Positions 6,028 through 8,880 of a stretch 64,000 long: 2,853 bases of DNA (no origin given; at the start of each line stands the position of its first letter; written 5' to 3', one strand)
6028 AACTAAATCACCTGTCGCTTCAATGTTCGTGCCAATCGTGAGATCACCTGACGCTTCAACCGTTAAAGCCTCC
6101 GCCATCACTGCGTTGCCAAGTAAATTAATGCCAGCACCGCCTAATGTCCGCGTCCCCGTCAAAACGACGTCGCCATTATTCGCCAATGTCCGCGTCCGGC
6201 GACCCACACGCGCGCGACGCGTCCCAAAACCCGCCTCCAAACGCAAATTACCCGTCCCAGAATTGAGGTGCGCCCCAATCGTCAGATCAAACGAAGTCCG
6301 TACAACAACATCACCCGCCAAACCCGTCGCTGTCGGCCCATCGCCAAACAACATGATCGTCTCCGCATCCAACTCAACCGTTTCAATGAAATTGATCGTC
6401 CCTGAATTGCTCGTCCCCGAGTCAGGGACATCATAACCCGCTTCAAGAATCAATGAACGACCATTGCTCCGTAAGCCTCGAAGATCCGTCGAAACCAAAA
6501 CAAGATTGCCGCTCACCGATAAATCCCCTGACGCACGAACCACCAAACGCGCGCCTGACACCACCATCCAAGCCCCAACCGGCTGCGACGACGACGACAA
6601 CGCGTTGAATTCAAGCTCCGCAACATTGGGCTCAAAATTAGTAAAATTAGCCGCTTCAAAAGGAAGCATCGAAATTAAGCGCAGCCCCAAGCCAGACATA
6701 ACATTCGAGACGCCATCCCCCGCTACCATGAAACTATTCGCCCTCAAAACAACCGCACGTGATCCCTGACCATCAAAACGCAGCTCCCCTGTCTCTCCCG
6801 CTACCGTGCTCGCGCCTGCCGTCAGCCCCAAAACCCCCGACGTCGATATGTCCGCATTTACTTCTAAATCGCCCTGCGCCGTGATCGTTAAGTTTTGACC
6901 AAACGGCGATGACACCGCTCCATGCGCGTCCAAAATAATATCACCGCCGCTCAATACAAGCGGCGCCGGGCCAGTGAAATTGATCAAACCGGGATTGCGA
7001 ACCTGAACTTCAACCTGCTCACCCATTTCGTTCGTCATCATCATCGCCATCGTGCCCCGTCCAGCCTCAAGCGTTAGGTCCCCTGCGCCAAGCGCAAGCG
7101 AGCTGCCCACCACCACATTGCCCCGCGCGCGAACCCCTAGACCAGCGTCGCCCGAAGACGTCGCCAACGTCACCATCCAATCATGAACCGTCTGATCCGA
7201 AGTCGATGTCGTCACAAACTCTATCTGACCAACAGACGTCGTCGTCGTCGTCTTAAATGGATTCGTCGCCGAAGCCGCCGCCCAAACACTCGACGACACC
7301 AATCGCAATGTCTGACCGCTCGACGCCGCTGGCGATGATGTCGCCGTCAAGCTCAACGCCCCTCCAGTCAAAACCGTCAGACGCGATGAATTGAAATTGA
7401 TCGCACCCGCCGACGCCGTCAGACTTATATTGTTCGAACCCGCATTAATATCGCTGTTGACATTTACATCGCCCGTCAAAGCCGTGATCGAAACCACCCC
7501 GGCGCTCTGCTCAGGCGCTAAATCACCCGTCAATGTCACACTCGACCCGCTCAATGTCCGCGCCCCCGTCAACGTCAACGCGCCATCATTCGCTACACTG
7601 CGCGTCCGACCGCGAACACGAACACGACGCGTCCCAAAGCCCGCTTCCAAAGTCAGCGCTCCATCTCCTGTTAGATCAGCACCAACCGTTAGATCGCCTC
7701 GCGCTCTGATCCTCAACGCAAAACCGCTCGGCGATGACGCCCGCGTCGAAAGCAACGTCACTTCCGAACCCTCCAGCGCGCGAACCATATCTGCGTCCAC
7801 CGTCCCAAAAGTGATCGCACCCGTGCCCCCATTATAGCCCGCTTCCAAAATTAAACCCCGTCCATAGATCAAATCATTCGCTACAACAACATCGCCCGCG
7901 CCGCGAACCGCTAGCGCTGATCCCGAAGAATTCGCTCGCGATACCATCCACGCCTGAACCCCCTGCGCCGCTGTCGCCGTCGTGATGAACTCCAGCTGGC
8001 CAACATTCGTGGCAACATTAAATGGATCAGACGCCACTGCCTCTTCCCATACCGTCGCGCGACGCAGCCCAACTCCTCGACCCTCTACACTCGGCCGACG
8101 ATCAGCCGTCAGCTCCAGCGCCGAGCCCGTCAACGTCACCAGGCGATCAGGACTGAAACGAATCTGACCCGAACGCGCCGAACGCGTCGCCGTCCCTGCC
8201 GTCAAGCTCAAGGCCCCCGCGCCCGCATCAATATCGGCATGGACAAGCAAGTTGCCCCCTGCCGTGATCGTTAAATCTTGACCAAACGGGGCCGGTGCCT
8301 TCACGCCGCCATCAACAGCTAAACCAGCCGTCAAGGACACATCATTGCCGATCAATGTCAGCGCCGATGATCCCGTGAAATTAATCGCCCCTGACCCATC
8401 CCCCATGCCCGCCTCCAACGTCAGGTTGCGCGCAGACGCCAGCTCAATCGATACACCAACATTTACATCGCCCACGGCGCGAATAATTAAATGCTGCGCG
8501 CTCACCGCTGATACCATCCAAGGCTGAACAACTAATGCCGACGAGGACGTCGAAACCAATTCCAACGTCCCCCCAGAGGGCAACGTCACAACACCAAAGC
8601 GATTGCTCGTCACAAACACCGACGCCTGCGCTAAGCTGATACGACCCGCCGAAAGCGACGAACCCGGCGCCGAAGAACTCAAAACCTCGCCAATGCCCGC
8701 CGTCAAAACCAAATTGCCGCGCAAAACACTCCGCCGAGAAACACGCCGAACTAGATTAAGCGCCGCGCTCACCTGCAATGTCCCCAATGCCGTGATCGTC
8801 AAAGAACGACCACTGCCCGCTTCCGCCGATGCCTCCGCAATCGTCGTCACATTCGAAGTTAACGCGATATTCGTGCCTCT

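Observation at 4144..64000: Tandem array of three giant (>=10 kb to 25.8 kb) TpsA-family exoprotein genes occupying ~92% of the window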

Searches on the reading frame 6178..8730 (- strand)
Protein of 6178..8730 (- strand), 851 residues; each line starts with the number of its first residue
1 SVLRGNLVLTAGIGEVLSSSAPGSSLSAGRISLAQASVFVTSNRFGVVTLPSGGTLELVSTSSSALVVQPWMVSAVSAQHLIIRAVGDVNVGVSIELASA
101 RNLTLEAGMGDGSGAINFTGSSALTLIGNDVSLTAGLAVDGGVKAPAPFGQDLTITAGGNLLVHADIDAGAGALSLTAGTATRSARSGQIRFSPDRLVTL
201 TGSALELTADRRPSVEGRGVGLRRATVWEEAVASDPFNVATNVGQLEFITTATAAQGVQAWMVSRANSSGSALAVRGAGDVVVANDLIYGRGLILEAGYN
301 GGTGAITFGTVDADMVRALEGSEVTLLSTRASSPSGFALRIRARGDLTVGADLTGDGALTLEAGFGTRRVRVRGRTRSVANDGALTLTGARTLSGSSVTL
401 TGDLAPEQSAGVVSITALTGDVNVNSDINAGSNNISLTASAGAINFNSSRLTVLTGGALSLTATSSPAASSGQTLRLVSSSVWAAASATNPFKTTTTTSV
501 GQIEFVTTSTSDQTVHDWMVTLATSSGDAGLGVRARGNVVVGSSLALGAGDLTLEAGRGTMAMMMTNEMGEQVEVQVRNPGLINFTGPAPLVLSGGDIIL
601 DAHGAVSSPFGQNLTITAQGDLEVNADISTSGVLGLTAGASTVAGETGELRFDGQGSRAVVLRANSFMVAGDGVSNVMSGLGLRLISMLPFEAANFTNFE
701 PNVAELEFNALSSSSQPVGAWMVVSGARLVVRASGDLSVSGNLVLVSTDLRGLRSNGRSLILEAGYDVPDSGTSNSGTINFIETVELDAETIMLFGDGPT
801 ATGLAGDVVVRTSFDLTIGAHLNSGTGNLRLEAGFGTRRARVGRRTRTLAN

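Call 47: predict_structure(alignment_id=A3)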
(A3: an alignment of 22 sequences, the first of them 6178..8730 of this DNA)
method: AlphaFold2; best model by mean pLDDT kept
length: 851 residues; sequences in the alignment: 22
mean_pLDDT: 78.9   pTM: 0.66
mean pLDDT of the five models: 78.9, 77.6, 77.4, 76.4, 74.7
residues with pLDDT >= 90: 199; 70-90: 447; 50-70: 157; < 50: 48
segments of 3 or more residues with pLDDT < 50: 486-489, 493-498, 560-564, 642-645, 839-842, 844-851
pLDDT, mean of each block of 10 residues (from residue 1): 65 62 66 81 70 83 87 76 92 86 89 85 91 78 78 91 91 88 63 86 85 65 85 55 82 88 83 92 86 91 82 67 92 85 92 90 86 81 87 93 69 90 86 87 75 82 64 76 62 49 84 86 73 91 87 81 55 58 84 91 83 87 88 86 60 72 89 56 87 84 84 87 80 89 72 61 76 70 85 80 67 80 74 64 41 34
secondary structure, 60 per line:
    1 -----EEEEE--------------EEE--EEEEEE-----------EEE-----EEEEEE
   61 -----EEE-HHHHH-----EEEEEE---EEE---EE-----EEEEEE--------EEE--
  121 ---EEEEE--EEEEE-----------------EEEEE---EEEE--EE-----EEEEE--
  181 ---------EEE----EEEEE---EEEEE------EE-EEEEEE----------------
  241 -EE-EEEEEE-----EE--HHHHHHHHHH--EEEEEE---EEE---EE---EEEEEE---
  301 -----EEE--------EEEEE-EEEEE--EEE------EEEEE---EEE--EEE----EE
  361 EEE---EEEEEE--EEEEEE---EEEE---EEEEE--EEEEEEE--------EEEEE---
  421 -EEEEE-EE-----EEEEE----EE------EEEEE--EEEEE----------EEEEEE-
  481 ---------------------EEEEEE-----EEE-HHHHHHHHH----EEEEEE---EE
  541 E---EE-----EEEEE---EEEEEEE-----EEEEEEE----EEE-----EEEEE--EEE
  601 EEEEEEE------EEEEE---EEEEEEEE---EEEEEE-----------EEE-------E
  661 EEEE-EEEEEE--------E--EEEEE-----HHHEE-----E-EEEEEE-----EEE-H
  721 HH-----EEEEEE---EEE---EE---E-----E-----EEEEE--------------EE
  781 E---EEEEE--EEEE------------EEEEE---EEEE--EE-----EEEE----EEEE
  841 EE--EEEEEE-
elements in order (helices of 4 or more, strands of 3 or more residues): E6-10 E25-27 E30-35 E47-49 E55-60 E66-68 H70-74 E80-85 E89-91 E102-107 E116-118 E124-128 E131-135 E153-157 E161-164 E174-178 E190-192 E197-201 E205-209 E219-224 E245-250 H260-269 E272-277 E281-283 E292-297 E306-308 E317-321 E323-327 E330-332 E339-343 E347-349 E352-354 E359-363 E367-372 E375-380 E384-387 E391-395 E398-404 E413-417 E422-426 E435-439 E452-456 E459-463 E474-479 E502-507 E513-515 H517-525 E530-535 E539-541 E552-556 E560-566 E572-578 E583-585 E591-595 E598-607 E614-618 E622-629 E633-638 E650-652 E660-664 E666-671 E683-687 E705-710 E716-718 E728-733 E737-739 E760-764 E779-781 E785-789 E792-795 E808-812 E816-819 E829-832 E837-842 E845-850

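Call 50: fold_search(model_id=the predicted structure, library=pdb)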
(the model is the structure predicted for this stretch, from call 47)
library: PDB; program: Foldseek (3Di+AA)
matches with E <= 10: 13; with E <= 0.001: 0
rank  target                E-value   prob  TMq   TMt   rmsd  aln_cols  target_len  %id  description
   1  6p5t_B                2.8e+00  0.06  0.18  0.19  18.8       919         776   13  Surface-layer (S-layer) RsaA protein from Caulobacter crescentus bound to strontium and iodide (released 2020-01-15)
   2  6p5t_D                2.9e+00  0.03  0.14  0.15  19.8       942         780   11  Surface-layer (S-layer) RsaA protein from Caulobacter crescentus bound to strontium and iodide (released 2020-01-15)
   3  6qvi_A                6.1e+00  0.01  0.06  0.10  27.4       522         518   10  Crystal structure of competence-associated pilin ComZ from Thermus thermophilus (released 2019-05-29)
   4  6p5t_A                7.0e+00  0.02  0.15  0.15  19.9       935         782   11  Surface-layer (S-layer) RsaA protein from Caulobacter crescentus bound to strontium and iodide (released 2020-01-15)
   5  9euw                  7.0e+00  0.01  0.09  0.04  21.5       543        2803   11  Lymphostatin, conformation 2 (composite structure) (released 2025-04-09)
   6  9qbb                  7.6e+00  0.01  0.09  0.04  19.7       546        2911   12  Lymphostatin - Conformation III - pH 8 (released 2025-07-16)
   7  6pzl                  8.3e+00  0.05  0.08  0.22  14.8       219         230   12  P. mirabilis hemolysin A mutant - Q125A (released 2020-08-05)
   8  8cpk_B                8.3e+00  0.01  0.09  0.15  18.9       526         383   11  Crystal structure of EtpA secretion domain from Enterotoxigenic Escherichia coli (released 2024-01-10)
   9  6q0p                  8.7e+00  0.03  0.07  0.19  14.3       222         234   12  P. mirabilis hemolysin A mutant - Y134S (released 2020-08-05)
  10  5sz8_A                9.1e+00  0.04  0.08  0.25  14.6       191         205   12  Truncated hemolysin A Q125A/Y134A from P. mirabilis at 1.8 Angstroms resolution crystallized in a high salt condition (released 2017-03-22)
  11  5keh                  9.1e+00  0.02  0.08  0.20  16.2       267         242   11  Truncated hemolysin A from P. mirabilis at 2.0 Angstroms resolution crystallized in a high salt condition (released 2017-03-22)
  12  4e79_A                9.5e+00  0.01  0.08  0.13  19.7       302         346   10  Structure of LpxD from Acinetobacter baumannii at 2.66A resolution (P4322 form) (released 2013-01-16)
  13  4e75_A                9.5e+00  0.01  0.09  0.15  19.8       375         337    8  Structure of LpxD from Acinetobacter baumannii at 2.85A resolution (P21 form) (released 2013-01-16)
